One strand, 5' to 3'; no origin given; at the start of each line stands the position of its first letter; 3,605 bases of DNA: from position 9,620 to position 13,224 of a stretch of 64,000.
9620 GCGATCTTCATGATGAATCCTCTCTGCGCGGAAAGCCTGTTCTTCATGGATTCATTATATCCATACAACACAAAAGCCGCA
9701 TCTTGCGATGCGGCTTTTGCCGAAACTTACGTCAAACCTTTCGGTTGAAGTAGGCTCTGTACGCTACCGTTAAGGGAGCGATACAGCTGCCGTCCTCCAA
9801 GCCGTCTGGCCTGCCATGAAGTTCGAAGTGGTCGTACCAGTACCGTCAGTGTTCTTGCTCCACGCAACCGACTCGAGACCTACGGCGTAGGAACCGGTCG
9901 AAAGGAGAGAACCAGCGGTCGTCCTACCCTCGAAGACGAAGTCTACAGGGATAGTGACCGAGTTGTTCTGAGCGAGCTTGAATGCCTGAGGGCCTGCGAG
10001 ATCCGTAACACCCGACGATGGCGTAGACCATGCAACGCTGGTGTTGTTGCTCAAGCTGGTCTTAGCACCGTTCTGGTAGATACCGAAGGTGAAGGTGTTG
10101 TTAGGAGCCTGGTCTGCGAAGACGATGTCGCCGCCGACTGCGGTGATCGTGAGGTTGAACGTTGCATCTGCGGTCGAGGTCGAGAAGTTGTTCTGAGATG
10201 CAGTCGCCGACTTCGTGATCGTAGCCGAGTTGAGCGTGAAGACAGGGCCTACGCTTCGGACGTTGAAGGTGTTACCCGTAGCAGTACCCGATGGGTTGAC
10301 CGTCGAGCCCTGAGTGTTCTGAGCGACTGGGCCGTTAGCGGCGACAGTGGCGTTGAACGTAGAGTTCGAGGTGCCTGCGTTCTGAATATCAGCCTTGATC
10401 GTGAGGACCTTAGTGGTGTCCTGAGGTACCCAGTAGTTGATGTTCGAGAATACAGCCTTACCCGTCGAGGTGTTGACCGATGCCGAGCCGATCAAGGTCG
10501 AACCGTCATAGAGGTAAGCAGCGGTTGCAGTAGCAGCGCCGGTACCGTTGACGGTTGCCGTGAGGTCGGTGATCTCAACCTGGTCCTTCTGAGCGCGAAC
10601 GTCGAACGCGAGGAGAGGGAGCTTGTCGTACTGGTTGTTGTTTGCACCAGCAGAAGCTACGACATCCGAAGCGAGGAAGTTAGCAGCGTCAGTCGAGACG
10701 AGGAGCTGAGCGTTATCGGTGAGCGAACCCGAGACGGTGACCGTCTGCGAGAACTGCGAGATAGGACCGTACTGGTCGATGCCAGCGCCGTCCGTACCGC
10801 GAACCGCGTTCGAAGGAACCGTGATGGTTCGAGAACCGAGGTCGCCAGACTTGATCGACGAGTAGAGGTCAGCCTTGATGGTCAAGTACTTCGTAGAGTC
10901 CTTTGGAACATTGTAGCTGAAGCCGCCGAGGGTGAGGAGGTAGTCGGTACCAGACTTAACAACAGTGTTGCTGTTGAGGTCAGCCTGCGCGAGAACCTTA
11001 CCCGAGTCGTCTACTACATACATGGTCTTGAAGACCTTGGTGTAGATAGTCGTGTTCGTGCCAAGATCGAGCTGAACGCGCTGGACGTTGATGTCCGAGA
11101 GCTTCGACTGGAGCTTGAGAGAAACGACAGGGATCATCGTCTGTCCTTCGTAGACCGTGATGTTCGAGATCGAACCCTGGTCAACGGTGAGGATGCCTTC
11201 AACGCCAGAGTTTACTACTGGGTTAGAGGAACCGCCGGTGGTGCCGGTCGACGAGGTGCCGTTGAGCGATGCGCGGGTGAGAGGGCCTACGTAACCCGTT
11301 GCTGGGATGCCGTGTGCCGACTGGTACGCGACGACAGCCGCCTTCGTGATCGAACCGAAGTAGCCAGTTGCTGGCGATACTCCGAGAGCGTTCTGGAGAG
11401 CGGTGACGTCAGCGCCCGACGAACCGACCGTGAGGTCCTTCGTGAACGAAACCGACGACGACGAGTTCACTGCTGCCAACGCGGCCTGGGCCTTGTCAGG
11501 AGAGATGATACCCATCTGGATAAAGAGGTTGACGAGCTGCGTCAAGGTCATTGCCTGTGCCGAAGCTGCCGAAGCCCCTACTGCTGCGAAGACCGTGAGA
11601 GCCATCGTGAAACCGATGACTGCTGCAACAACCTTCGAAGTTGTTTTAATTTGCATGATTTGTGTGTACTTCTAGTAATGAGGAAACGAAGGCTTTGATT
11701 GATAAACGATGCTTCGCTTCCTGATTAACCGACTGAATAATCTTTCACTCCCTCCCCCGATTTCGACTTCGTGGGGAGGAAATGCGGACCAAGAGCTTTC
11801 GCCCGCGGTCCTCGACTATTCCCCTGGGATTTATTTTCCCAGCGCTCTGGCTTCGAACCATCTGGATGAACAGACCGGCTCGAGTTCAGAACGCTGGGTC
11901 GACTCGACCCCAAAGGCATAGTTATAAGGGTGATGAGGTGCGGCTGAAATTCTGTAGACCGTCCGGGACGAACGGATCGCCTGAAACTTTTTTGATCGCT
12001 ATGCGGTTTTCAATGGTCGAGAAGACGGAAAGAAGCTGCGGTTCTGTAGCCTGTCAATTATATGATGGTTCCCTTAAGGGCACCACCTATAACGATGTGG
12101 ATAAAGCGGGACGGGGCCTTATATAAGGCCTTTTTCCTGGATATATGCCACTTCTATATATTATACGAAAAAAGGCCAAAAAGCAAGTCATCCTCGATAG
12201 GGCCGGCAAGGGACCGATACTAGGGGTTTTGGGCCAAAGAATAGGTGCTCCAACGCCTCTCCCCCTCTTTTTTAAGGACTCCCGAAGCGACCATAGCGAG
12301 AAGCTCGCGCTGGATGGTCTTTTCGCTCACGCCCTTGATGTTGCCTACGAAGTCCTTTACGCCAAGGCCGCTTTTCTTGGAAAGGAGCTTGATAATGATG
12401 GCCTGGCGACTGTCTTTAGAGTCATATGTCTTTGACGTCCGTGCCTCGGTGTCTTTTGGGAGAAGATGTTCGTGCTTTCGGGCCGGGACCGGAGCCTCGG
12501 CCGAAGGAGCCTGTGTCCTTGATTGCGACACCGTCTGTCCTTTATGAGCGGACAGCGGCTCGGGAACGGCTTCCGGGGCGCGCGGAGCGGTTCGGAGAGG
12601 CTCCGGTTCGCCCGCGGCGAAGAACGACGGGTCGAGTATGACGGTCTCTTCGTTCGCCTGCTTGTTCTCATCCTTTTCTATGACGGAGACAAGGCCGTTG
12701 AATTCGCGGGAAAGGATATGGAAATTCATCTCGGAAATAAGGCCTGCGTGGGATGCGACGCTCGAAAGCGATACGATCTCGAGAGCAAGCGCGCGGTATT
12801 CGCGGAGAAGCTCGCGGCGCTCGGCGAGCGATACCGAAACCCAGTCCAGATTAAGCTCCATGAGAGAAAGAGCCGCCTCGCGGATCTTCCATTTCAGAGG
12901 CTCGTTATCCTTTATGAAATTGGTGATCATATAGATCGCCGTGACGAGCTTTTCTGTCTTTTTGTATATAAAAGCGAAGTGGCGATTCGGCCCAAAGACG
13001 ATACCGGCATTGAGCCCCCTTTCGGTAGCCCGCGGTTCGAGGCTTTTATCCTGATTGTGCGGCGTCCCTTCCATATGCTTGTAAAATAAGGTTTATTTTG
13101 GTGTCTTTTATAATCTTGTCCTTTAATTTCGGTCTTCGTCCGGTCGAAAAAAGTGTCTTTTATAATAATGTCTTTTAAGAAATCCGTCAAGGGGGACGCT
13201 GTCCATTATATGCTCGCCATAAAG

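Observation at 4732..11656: Seven-kb block of consecutive cell-surface or secreted proteins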

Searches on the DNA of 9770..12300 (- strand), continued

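Call 89: search_rna_families(sources=[L007, L017, L006, L097, L096], threshold=evalue, max_evalue=0.1)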
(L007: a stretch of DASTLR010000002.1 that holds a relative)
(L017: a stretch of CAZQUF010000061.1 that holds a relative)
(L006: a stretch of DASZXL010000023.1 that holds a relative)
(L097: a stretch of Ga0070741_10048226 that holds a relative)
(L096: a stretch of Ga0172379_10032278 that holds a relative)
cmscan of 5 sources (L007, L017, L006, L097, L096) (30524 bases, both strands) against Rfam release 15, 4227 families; matches with E-value up to 0.1: 1.
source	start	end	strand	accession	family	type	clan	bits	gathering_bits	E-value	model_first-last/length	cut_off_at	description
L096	4545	4612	+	RF00728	mir-81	Gene; miRNA;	CL00091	26.3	54.5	0.061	1-89/89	no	mir-81 microRNA precursor family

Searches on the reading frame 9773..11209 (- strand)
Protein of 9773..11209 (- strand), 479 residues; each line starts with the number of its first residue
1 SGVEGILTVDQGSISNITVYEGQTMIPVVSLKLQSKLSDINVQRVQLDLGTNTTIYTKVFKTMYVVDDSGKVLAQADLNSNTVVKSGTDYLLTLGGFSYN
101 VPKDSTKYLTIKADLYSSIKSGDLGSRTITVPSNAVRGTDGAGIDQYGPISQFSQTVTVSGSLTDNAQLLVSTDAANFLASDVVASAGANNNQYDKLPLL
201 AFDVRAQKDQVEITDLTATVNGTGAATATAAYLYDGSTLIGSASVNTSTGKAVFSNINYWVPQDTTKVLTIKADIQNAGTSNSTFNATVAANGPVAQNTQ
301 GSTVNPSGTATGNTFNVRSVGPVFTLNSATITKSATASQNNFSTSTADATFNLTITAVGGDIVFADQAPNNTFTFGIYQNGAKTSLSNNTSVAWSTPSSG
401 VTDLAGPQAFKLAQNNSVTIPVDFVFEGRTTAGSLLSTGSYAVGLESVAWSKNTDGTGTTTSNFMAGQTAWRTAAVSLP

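Call 53: search_protein_families(library=pfam, proteins=[window:9773-11209:-], max_evalue=10)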
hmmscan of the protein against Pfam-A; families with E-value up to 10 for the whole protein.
window:9773-11209:- (479 aa): 1 family
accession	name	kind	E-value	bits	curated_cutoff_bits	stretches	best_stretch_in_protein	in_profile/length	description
PF07833.16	Cu_amine_oxidN1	-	0.064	13.7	24.2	1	211-254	55-98/108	Copper amine oxidase N-terminal domain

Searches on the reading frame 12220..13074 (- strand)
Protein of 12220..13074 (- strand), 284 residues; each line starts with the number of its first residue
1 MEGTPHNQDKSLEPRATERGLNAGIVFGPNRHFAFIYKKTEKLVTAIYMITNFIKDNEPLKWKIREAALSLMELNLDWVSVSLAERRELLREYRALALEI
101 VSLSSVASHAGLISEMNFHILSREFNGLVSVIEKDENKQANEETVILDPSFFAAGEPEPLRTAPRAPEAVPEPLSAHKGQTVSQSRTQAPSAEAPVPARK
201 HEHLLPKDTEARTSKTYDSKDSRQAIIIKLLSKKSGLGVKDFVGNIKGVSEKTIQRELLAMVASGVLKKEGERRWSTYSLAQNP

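Call 3: search_protein_families(library=pfam, proteins=[window:12220-13074:-], max_evalue=0.01)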
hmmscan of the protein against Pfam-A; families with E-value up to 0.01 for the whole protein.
window:12220-13074:- (284 aa): 0 families

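Call 4: search_protein_families(library=ncbifam, proteins=[window:12220-13074:-], max_evalue=0.01)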
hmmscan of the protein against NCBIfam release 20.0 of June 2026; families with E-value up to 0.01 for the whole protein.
window:12220-13074:- (284 aa): 1 family
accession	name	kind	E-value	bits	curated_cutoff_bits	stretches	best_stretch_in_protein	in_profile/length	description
NF005061.0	PRK06474.1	equivalog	0.0025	17.7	121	0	223-268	13-58/178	hypothetical protein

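Call 53: search_protein_families(library=pfam, proteins=[window:12223-13074:-], max_evalue=10)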
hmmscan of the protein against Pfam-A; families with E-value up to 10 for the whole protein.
window:12223-13074:- (284 aa): 2 families
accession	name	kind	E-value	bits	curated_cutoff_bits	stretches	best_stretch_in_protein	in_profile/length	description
PF08220.18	HTH_DeoR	-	0.016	15.4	21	1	223-269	1-46/57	DeoR-like helix-turn-helix domain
PF15513.11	DUF4651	-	0.19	12.2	22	1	19-40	33-54/61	Domain of unknown function (DUF4651)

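Call 82: search_solved_structures(query=A11, max_evalue=1)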
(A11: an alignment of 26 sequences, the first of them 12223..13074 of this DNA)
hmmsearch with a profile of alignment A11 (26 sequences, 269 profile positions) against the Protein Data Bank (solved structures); distinct sequences matched with E-value up to 1: 3.
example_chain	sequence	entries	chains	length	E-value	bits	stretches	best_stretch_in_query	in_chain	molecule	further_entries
1p6r_A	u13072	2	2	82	0.023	17.8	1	215-260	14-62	Penicillinase repressor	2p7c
4m36_A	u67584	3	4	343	0.81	12.7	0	52-156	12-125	Protein arginine N-methyltransferase 7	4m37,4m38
5eku_A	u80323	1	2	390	0.93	12.5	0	52-156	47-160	Arginine N-methyltransferase, putative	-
